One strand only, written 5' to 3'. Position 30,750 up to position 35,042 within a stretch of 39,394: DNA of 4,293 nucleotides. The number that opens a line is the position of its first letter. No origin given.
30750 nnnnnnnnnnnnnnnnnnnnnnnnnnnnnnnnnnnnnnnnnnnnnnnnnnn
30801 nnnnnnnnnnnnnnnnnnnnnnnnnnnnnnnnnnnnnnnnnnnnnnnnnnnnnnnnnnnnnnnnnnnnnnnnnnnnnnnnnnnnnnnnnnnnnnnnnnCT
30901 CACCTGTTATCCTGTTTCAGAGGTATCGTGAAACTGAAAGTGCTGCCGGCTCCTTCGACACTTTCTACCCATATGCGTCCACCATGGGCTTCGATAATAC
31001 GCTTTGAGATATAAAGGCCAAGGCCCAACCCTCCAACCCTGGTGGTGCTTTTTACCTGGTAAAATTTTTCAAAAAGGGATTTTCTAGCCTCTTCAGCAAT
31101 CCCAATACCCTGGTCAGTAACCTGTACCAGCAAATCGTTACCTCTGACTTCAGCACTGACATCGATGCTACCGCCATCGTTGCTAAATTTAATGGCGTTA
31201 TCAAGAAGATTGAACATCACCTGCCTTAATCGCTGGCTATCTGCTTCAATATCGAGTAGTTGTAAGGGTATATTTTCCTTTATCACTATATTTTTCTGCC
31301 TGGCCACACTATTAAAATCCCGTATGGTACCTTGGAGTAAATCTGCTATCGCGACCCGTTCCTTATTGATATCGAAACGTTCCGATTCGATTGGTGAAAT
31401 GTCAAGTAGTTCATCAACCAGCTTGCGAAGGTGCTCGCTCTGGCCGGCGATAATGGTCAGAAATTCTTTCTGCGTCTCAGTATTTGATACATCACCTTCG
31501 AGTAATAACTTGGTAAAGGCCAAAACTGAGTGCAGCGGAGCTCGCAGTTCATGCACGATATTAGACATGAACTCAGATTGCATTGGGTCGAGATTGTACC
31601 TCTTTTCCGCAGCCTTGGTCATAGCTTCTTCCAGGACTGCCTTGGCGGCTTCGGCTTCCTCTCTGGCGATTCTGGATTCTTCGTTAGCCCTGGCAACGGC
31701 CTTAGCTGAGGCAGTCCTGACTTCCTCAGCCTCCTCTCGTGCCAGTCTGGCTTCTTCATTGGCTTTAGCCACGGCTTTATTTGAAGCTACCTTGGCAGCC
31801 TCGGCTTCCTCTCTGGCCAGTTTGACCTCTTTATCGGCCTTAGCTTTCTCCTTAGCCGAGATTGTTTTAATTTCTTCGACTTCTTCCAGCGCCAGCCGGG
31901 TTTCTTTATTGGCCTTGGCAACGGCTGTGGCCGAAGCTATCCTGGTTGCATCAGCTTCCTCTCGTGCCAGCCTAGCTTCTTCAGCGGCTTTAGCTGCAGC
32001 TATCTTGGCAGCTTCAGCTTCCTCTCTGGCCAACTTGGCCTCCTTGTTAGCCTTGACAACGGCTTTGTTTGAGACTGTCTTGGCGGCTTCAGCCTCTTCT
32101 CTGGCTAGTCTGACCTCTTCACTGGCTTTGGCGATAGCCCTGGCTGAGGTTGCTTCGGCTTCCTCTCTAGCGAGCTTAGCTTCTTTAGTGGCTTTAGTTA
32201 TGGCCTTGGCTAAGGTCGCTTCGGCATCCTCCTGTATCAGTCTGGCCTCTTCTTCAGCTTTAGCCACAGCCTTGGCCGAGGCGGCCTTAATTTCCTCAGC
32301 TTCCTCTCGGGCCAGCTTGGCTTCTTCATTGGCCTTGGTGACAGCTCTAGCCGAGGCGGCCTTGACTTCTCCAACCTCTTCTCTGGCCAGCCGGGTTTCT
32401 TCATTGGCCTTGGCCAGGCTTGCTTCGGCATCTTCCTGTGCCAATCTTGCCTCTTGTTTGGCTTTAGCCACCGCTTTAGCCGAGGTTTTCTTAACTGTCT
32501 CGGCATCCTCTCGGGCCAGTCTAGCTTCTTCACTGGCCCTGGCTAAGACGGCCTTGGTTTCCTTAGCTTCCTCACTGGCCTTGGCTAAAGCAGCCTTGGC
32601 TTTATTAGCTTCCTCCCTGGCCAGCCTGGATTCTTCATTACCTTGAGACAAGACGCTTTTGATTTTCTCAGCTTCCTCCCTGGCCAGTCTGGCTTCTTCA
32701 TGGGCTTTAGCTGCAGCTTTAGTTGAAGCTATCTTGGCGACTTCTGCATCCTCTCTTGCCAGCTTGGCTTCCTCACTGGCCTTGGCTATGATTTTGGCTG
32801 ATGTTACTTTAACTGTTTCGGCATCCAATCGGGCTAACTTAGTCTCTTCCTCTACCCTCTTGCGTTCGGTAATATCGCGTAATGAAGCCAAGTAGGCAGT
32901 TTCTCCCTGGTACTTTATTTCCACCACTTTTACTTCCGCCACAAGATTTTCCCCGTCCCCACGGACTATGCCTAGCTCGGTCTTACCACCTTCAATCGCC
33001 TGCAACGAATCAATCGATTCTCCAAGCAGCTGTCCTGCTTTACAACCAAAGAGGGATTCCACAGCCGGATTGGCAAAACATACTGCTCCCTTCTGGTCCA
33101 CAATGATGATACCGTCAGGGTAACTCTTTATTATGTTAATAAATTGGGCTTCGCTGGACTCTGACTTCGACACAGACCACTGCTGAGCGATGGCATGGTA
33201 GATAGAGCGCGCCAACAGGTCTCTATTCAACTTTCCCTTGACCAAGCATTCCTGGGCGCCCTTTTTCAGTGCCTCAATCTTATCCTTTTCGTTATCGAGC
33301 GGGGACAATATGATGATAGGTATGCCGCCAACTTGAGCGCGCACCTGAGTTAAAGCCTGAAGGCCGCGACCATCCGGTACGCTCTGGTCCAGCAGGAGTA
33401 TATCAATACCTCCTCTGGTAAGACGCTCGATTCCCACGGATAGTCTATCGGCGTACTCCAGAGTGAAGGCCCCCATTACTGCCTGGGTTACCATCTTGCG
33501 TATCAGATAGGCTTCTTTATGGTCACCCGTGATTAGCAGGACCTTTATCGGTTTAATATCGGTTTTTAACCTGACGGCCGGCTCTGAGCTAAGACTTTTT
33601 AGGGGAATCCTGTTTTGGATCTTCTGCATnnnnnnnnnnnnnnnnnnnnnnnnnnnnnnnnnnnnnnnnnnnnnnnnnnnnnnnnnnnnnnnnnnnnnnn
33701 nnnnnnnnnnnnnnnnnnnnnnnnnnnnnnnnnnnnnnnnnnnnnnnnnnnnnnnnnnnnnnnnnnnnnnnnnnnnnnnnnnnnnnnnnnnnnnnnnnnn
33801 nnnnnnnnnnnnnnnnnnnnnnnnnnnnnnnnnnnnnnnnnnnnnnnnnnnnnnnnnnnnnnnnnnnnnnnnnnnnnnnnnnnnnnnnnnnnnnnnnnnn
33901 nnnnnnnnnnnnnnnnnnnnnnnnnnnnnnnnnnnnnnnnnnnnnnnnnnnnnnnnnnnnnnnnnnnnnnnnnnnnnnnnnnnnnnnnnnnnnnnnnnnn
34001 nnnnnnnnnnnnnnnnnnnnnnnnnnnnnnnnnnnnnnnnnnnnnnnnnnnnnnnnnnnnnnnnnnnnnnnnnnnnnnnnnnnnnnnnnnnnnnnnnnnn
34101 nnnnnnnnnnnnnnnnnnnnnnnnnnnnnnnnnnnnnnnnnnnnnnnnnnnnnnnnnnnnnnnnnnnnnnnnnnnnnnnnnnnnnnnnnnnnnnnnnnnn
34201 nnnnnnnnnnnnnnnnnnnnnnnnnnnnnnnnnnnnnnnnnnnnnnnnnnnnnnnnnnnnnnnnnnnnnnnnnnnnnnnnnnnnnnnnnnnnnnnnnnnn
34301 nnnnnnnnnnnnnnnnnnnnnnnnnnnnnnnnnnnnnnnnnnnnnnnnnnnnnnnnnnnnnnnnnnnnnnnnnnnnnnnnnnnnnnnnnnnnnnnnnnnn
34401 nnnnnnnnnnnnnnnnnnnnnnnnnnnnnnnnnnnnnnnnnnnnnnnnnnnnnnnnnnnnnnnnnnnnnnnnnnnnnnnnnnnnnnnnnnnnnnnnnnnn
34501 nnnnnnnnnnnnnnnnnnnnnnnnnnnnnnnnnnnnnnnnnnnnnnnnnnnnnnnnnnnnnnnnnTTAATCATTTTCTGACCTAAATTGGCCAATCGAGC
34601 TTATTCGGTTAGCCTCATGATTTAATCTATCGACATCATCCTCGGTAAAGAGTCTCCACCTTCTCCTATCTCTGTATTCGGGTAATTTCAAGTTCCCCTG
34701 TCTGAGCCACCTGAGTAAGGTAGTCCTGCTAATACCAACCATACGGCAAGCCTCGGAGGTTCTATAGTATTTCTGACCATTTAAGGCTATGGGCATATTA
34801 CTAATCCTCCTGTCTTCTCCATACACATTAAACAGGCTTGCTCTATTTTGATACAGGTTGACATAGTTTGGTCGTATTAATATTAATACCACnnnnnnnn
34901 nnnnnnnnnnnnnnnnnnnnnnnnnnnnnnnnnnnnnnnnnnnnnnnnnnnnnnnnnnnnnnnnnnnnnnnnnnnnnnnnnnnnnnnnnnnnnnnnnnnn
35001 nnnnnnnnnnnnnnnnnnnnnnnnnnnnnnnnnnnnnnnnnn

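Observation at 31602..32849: A 416-residue tandem 25-mer coiled-coil rod inserted between the PAS sensor and the DHp domain of a soluble histidine kinase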

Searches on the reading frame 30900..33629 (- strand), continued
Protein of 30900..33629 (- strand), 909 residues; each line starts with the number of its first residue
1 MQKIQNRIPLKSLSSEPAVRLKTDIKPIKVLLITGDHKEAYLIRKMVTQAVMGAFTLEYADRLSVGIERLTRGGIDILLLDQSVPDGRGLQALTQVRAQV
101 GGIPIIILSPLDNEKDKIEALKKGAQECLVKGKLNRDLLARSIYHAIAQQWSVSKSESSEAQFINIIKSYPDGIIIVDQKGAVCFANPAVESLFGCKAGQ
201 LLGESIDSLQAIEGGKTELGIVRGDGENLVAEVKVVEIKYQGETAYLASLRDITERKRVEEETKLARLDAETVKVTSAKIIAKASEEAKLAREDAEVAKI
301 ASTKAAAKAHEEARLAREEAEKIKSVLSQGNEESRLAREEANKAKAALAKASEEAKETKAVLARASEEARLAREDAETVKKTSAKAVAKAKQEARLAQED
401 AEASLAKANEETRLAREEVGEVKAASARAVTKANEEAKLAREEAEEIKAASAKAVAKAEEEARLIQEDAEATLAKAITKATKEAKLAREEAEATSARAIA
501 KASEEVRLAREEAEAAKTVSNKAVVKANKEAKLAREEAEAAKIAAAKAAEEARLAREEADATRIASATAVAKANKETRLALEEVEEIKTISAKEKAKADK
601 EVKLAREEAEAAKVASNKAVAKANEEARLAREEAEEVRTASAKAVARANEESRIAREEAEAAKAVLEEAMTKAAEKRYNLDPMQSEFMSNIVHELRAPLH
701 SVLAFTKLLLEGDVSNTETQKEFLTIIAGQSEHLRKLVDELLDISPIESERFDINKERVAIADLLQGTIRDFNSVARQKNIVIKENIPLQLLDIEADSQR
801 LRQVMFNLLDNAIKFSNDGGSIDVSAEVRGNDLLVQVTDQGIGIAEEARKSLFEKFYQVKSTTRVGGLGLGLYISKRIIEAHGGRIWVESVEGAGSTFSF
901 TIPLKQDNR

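Call 39: list_cluster_members(proteins=[P0001, P0028, P0026])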
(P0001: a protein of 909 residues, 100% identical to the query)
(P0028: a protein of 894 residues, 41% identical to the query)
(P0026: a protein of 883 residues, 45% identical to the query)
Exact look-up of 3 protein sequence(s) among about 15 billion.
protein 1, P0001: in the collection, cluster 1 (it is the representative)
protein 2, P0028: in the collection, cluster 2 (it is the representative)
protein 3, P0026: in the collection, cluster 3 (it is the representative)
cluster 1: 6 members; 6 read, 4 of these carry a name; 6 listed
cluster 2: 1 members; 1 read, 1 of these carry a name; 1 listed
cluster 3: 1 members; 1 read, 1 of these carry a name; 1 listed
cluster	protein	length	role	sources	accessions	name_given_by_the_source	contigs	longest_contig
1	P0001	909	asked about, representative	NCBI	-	-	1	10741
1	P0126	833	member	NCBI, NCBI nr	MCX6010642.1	MAG: ATP-binding protein, partial [Chloroflexi bacterium] | ATP-binding protein [Chloroflexota bacterium]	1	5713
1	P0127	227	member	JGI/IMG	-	two-component system phosphate regulon sensor histidine kinase PhoR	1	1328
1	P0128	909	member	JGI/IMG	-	PAS domain S-box-containing protein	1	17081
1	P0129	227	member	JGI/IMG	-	two-component system phosphate regulon sensor histidine kinase PhoR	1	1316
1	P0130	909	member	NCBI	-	-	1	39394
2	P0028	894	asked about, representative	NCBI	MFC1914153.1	ATP-binding protein [Chloroflexota bacterium]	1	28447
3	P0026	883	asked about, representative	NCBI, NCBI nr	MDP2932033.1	MAG: ATP-binding protein [Chloroflexota bacterium] | ATP-binding protein [Chloroflexota bacterium]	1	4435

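Call 61: predict_structure(alignment_id=A3)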
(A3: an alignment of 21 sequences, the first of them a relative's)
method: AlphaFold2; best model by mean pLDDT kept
length: 588 residues; sequences in the alignment: 21
mean_pLDDT: 69.8   pTM: 0.35
mean pLDDT of the five models: 69.8, 67.4, 65.4, 63.2, 57.8
residues with pLDDT >= 90: 32; 70-90: 311; 50-70: 159; < 50: 86
segments of 3 or more residues with pLDDT < 50: 1-24, 159-168, 294-309, 351-364, 422-430, 586-588
pLDDT, mean of each block of 10 residues (from residue 1): 31 32 60 86 85 82 81 84 63 57 81 75 79 76 82 60 44 60 84 81 79 67 70 78 78 83 77 70 59 46 46 53 58 57 55 42 48 65 70 71 73 63 45 73 87 79 86 83 88 82 89 90 79 65 58 83 88 87 61
secondary structure, 60 per line:
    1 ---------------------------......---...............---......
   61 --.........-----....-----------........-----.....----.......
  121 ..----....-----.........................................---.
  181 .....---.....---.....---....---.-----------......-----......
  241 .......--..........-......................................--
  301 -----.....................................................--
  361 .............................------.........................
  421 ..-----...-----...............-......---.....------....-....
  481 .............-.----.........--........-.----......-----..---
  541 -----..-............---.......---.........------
elements in order: E28-33 H37-51 E55-60 H63-71 E77-80 H92-99 E105-109 H114-122 E127-130 H136-176 E180-185 E189-193 H197-201 H205-208 E224-229 E235-247 E250-259 H261-298 H306-358 H361-389 H396-422 E436-439 H440-450 H452-457 E461-465 E472-475 H477-493 E500-508 E511-518 H525-530 H549-560 E564-570 E574-582

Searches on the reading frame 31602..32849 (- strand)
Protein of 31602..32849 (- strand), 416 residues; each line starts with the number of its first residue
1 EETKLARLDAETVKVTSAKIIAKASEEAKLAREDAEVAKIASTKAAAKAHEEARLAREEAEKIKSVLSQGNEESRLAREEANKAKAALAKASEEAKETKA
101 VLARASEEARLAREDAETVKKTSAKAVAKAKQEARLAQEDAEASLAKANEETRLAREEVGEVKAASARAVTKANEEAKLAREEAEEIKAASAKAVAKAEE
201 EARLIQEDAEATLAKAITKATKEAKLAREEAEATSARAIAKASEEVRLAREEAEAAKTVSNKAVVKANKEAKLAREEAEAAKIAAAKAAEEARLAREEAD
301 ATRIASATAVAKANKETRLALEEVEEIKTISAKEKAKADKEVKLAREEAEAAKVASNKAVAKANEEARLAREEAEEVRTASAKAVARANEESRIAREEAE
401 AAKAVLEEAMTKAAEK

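Call 7: search_protein_families(library=pfam, proteins=[window:31602-32849:-], max_evalue=10)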
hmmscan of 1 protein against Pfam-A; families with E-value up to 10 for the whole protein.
window:31602-32849:- (416 aa): 0 families

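Call 30: search_protein_representatives(protein=window:31602-32849:-)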
Query: 416 residues. Proteins with E-value up to 0.001 (for the whole library): 7; up to 1e-10: 1; up to 1e-30: 0. The best 7 are listed.
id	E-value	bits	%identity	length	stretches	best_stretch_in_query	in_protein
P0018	8.5e-30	121.1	44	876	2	231-403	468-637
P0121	3.6e-09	53.3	33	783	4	96-203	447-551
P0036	4.3e-06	43.2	37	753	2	113-403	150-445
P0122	5.9e-06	42.8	39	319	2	264-413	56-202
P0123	2.6e-04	37.4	32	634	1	81-414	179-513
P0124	3.8e-04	36.9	30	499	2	81-412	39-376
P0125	5.1e-04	36.4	39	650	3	197-361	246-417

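Call 31: search_protein_families(library=pfam, proteins=[P0121, P0122, P0123, P0124, P0125], max_evalue=0.001)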
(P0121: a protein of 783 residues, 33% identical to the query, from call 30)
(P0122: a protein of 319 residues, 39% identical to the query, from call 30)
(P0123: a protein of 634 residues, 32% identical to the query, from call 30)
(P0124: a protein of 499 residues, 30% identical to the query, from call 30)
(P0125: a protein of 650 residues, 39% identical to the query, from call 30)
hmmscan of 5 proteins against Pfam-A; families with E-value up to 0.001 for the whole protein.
P0121 (783 aa): 2 families
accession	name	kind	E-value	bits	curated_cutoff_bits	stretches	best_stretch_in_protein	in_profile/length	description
PF02518.31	HATPase_c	-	9.8e-32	110.1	26.4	1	671-779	2-110/111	Histidine kinase-, DNA gyrase B-, and HSP90-like ATPase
PF00512.31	HisKA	-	2.5e-13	50.3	26.9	1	560-617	5-60/66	His Kinase A (phospho-acceptor) domain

P0122 (319 aa): 1 family
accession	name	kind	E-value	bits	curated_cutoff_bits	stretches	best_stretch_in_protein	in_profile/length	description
PF00512.31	HisKA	-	0.00011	22.6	26.9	1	265-310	14-57/66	His Kinase A (phospho-acceptor) domain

P0123 (634 aa): 1 family
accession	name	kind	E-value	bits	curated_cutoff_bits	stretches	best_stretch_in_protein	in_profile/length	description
PF00512.31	HisKA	-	2.9e-09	37.3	26.9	1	560-614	5-57/66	His Kinase A (phospho-acceptor) domain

P0124 (499 aa): 0 families

P0125 (650 aa): 2 families
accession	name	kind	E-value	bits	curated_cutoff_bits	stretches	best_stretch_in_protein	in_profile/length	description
PF02518.31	HATPase_c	-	3.6e-13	50.4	26.4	1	559-645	2-110/111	Histidine kinase-, DNA gyrase B-, and HSP90-like ATPase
PF00512.31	HisKA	-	1.9e-10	41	26.9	1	450-503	6-57/66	His Kinase A (phospho-acceptor) domain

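Call 34: search_solved_structures(query=window:31602-32849:-, max_evalue=10, show_alignments=2)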
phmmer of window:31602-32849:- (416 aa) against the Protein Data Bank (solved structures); distinct sequences matched with E-value up to 10: 0.

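Call 65: find_homologous_proteins(query=window:31602-32849:-, max_evalue=0.001)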
Query window:31602-32849:- (416 aa): 4 proteins with E <= 0.001 among 8000 candidates.
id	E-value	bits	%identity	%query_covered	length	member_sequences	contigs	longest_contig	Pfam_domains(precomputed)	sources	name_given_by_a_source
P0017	1.9e-23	102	39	23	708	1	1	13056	PF13426.14,PF13188.14,PF08448.17,PF02518.32,PF00512.32,PF00989.32,PF00072.31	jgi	jgi:signal transduction histidine kinase/DNA-binding NarL/FixJ family response regulator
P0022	1.4e-15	76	42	39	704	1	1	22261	PF08448.17,PF02518.32,PF00512.32,PF00989.32,PF00072.31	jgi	jgi:nitrogen-specific signal transduction histidine kinase/CheY-like chemotaxis protein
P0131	2.3e-6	46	37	65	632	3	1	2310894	PF00512.32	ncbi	-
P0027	1.3e-5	43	61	17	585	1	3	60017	PF13426.14,PF13188.14,PF08448.17,PF02518.32,PF00512.32,PF00989.32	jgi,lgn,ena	jgi:signal transduction histidine kinase/DNA-binding NarL/FixJ family response regulator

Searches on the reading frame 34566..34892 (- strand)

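Call 4: search_protein_families(library=pfam, proteins=[window:34566-34892:-], max_evalue=0.01)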
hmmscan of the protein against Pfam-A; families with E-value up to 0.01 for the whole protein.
window:34566-34892:- (108 aa): 7 families
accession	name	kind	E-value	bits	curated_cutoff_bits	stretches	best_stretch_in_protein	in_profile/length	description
PF12728.13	HTH_17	-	2.6e-10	40.9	27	1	42-89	1-45/51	Helix-turn-helix domain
PF13411.12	MerR_1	-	4.9e-10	39.8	21.6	1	43-91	1-47/69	MerR HTH family regulatory protein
PF00376.29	MerR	-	4.5e-05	23.6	28.2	1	44-82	1-38/38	MerR family regulatory protein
PF13551.12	HTH_29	-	0.00053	20.5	28.1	1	43-65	13-35/64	Winged helix-turn helix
PF13518.12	HTH_28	-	0.00084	19.8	25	1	44-65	14-35/52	Helix-turn-helix domain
PF13384.12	HTH_23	-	0.0032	17.7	24.6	1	42-65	17-40/50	Homeodomain-like domain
PF02954.25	HTH_8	-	0.007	16.5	22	0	46-64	22-40/42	Bacterial regulatory protein, Fis family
